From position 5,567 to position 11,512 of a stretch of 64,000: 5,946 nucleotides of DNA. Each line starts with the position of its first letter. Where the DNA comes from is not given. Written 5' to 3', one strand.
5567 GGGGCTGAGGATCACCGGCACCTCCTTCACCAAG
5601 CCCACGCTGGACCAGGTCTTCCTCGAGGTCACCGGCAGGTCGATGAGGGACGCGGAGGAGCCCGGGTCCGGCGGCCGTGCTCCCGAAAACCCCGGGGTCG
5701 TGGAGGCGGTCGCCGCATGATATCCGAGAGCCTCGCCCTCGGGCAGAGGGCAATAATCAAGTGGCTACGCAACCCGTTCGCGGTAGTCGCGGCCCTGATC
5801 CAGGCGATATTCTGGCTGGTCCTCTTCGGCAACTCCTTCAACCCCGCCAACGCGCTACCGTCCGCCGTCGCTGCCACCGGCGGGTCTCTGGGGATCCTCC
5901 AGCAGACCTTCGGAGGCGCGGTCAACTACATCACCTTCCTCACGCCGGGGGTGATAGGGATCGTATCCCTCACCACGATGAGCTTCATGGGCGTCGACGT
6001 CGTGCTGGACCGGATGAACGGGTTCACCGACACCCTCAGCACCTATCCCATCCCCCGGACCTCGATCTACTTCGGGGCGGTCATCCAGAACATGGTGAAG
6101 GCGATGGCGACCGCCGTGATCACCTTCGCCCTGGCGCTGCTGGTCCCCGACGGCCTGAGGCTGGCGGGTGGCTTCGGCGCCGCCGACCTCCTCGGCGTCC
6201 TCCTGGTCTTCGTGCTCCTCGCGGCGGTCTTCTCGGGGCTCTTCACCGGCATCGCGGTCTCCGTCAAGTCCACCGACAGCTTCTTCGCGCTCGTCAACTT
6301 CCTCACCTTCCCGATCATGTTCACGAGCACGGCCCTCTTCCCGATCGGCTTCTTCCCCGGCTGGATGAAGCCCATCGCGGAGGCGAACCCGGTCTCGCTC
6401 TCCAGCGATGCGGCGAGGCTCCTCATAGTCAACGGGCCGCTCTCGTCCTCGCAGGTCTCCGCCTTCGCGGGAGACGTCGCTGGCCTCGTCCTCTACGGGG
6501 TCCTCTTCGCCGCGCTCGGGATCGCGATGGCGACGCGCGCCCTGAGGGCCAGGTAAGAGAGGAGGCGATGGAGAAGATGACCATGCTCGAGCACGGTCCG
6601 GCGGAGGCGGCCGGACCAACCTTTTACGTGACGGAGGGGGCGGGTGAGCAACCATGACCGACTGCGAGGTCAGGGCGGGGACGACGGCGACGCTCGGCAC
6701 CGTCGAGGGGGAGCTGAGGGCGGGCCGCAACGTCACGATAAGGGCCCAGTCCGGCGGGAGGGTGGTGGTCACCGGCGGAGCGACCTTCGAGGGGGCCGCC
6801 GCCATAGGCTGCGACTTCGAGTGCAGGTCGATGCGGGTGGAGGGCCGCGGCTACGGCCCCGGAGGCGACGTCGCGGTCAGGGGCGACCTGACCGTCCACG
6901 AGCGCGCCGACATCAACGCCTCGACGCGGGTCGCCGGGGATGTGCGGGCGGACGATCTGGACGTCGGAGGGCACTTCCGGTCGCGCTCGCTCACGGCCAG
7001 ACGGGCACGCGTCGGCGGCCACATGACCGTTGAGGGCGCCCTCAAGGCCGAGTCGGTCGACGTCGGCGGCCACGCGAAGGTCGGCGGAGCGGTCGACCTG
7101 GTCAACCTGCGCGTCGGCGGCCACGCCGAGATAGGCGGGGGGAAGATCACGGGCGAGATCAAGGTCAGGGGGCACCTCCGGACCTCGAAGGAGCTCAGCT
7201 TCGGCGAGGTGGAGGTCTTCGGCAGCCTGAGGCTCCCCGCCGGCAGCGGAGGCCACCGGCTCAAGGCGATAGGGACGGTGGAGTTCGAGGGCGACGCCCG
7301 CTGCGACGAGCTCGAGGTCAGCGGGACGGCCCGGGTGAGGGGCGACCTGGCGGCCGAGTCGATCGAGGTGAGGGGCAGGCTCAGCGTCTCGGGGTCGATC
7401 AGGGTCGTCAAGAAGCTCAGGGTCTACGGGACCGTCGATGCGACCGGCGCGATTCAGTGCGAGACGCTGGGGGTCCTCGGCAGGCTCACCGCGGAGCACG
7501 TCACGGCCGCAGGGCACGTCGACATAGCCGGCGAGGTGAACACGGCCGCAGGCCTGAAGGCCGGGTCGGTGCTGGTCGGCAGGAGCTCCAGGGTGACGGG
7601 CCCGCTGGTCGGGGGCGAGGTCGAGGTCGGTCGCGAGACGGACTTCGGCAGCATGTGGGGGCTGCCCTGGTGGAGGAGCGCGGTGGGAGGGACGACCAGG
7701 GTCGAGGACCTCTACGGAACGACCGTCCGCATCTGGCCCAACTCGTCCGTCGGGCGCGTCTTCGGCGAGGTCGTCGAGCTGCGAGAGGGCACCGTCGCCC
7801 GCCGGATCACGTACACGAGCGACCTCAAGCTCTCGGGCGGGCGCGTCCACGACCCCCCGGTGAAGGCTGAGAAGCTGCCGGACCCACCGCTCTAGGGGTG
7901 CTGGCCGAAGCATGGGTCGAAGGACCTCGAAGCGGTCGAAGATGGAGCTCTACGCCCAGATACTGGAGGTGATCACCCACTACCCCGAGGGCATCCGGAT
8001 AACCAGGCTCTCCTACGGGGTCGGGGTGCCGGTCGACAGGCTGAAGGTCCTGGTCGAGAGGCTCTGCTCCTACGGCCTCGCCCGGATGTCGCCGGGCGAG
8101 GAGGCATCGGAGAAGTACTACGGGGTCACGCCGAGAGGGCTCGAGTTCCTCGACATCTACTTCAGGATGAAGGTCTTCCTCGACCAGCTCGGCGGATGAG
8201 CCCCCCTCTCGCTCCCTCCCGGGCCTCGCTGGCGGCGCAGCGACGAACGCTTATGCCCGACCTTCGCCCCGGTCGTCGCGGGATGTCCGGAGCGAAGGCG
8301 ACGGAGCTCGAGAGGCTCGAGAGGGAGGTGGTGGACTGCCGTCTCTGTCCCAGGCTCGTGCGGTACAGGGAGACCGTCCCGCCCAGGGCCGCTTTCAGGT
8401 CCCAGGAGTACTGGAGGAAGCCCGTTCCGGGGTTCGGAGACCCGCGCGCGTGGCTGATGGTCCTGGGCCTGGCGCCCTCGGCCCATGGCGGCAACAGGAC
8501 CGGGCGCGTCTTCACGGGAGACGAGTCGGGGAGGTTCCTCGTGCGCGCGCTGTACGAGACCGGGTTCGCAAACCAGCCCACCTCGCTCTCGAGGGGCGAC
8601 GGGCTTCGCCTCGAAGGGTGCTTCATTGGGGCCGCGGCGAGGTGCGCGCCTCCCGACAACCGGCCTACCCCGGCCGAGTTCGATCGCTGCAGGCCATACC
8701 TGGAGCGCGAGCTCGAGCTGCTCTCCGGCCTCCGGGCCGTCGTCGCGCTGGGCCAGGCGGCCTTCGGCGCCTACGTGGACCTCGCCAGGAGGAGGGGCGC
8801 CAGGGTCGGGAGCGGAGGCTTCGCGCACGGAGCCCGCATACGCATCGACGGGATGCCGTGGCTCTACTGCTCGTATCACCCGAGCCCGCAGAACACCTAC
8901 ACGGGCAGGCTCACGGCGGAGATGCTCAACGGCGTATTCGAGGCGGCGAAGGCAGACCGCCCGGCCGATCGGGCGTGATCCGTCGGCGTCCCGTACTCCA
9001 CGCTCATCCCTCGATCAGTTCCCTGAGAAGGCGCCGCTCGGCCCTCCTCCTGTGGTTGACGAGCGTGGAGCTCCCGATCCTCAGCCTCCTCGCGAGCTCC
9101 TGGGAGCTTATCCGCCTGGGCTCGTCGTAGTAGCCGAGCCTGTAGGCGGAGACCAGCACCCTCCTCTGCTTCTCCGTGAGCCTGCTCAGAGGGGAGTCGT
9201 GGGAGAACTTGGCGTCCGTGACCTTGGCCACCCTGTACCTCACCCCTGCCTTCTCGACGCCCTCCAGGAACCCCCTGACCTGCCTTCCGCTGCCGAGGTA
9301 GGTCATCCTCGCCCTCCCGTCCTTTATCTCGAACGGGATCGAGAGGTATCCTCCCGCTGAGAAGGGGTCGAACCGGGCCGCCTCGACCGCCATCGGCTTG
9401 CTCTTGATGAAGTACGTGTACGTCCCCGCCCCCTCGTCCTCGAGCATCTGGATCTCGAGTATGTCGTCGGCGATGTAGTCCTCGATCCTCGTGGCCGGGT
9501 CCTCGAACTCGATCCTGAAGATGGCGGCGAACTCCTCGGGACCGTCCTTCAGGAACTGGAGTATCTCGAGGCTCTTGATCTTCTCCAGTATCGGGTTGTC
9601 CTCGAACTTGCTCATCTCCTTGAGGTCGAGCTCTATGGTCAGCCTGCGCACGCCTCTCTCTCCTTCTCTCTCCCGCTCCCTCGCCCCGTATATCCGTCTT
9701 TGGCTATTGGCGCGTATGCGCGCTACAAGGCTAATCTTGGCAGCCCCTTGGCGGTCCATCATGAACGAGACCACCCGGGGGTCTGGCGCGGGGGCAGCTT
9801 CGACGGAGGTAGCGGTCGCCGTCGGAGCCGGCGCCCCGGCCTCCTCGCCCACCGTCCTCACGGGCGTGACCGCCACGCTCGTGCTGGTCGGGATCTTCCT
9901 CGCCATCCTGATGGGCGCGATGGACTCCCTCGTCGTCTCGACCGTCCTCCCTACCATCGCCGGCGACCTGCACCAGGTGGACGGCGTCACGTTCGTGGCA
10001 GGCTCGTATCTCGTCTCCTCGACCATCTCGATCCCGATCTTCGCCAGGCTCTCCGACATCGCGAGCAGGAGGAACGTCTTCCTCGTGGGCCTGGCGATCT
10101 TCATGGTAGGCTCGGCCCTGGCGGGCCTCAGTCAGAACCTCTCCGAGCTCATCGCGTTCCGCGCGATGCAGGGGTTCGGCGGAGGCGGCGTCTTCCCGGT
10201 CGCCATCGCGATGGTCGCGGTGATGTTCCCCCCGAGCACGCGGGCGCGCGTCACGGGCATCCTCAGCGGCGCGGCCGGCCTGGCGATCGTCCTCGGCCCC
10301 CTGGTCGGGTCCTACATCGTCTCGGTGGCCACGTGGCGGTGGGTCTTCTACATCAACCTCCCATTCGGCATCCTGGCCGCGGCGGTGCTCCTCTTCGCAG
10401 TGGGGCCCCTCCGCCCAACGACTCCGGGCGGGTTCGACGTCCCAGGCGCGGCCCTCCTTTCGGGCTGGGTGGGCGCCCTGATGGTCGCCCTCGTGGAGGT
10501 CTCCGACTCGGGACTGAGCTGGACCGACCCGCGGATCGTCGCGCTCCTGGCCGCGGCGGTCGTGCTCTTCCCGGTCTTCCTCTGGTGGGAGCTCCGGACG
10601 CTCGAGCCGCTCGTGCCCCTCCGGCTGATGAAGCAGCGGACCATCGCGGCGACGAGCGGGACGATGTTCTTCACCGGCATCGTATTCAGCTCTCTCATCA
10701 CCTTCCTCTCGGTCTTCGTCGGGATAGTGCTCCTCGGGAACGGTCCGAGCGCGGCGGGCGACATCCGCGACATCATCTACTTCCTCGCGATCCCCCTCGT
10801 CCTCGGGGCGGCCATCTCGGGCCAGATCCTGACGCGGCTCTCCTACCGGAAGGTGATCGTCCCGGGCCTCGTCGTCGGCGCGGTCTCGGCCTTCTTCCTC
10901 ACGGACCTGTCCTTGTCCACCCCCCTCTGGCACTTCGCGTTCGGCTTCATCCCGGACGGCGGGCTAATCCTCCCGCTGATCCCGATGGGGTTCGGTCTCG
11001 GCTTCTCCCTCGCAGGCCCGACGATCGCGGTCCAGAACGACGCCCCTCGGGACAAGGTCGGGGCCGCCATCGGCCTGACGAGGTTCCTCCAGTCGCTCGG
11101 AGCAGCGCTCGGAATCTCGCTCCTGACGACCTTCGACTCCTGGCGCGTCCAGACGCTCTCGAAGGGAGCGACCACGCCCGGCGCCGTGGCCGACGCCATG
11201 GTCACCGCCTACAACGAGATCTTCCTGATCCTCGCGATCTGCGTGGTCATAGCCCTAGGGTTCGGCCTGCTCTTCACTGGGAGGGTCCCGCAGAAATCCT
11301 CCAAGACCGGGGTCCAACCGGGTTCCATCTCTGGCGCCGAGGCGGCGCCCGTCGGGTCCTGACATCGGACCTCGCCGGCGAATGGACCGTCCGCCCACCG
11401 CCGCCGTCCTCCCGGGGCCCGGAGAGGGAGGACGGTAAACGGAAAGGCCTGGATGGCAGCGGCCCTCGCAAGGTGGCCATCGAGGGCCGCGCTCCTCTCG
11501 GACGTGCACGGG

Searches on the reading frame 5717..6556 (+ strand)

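Call 29: search_protein_families(library=pfam, proteins=[window:5717-6556:+], max_evalue=0.00001)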
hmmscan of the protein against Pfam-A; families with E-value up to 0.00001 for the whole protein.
window:5717-6556:+ (279 aa): 2 families
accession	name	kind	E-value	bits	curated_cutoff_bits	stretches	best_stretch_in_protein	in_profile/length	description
PF01061.29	ABC2_membrane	-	2.7e-21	76.5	26.9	1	7-234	5-207/211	ABC-2 type transporter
PF12698.13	ABC2_membrane_3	-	1.4e-11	44.6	31.6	1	63-269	152-346/347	ABC-2 family transporter protein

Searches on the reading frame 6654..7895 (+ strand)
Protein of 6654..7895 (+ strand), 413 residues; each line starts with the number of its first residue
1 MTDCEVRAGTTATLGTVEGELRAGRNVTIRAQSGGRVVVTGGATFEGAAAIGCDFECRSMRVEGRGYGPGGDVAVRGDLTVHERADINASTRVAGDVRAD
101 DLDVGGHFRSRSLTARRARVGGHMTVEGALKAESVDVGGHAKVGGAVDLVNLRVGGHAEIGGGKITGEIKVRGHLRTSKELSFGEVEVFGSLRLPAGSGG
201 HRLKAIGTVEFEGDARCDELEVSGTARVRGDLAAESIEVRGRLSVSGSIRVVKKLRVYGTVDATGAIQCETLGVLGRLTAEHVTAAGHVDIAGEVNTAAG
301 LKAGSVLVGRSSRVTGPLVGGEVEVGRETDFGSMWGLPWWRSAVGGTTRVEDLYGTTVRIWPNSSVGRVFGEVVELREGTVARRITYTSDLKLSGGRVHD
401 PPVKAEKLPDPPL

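Call 29: search_protein_families(library=pfam, proteins=[window:6654-7895:+], max_evalue=0.00001)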
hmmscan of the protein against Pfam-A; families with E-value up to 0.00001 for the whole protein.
window:6654-7895:+ (413 aa): 1 family
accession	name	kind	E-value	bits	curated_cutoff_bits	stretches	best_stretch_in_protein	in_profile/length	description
PF04519.19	Bactofilin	-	5.5e-16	59.1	27.9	2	210-274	24-87/98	Polymer-forming cytoskeletal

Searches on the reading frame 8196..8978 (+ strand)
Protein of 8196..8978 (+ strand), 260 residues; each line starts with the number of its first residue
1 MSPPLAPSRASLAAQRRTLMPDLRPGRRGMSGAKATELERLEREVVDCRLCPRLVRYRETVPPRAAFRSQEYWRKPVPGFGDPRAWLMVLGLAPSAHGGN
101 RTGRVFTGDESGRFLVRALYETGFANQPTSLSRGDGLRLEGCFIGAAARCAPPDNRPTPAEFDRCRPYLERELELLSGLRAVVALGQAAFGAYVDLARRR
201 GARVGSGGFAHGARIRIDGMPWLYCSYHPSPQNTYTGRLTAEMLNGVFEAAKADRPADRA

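Call 29: search_protein_families(library=pfam, proteins=[window:8196-8978:+], max_evalue=0.00001)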
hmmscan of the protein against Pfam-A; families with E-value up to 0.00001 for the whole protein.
window:8196-8978:+ (260 aa): 1 family
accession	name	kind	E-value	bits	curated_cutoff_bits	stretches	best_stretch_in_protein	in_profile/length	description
PF03167.25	UDG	-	5.3e-27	95.1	24.3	1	78-249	1-138/141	Uracil DNA glycosylase superfamily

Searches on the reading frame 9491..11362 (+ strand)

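Call 29: search_protein_families(library=pfam, proteins=[window:9491-11362:+], max_evalue=0.00001)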
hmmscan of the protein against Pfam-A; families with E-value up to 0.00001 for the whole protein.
window:9491-11362:+ (623 aa): 2 families
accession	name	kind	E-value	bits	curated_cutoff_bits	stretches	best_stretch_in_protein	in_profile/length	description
PF07690.21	MFS_1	-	5.7e-45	154.2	33.4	1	135-541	1-346/347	Major Facilitator Superfamily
PF00083.30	Sugar_tr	-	3.9e-08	33.1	22.3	1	167-302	49-190/452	Sugar (and other) transporter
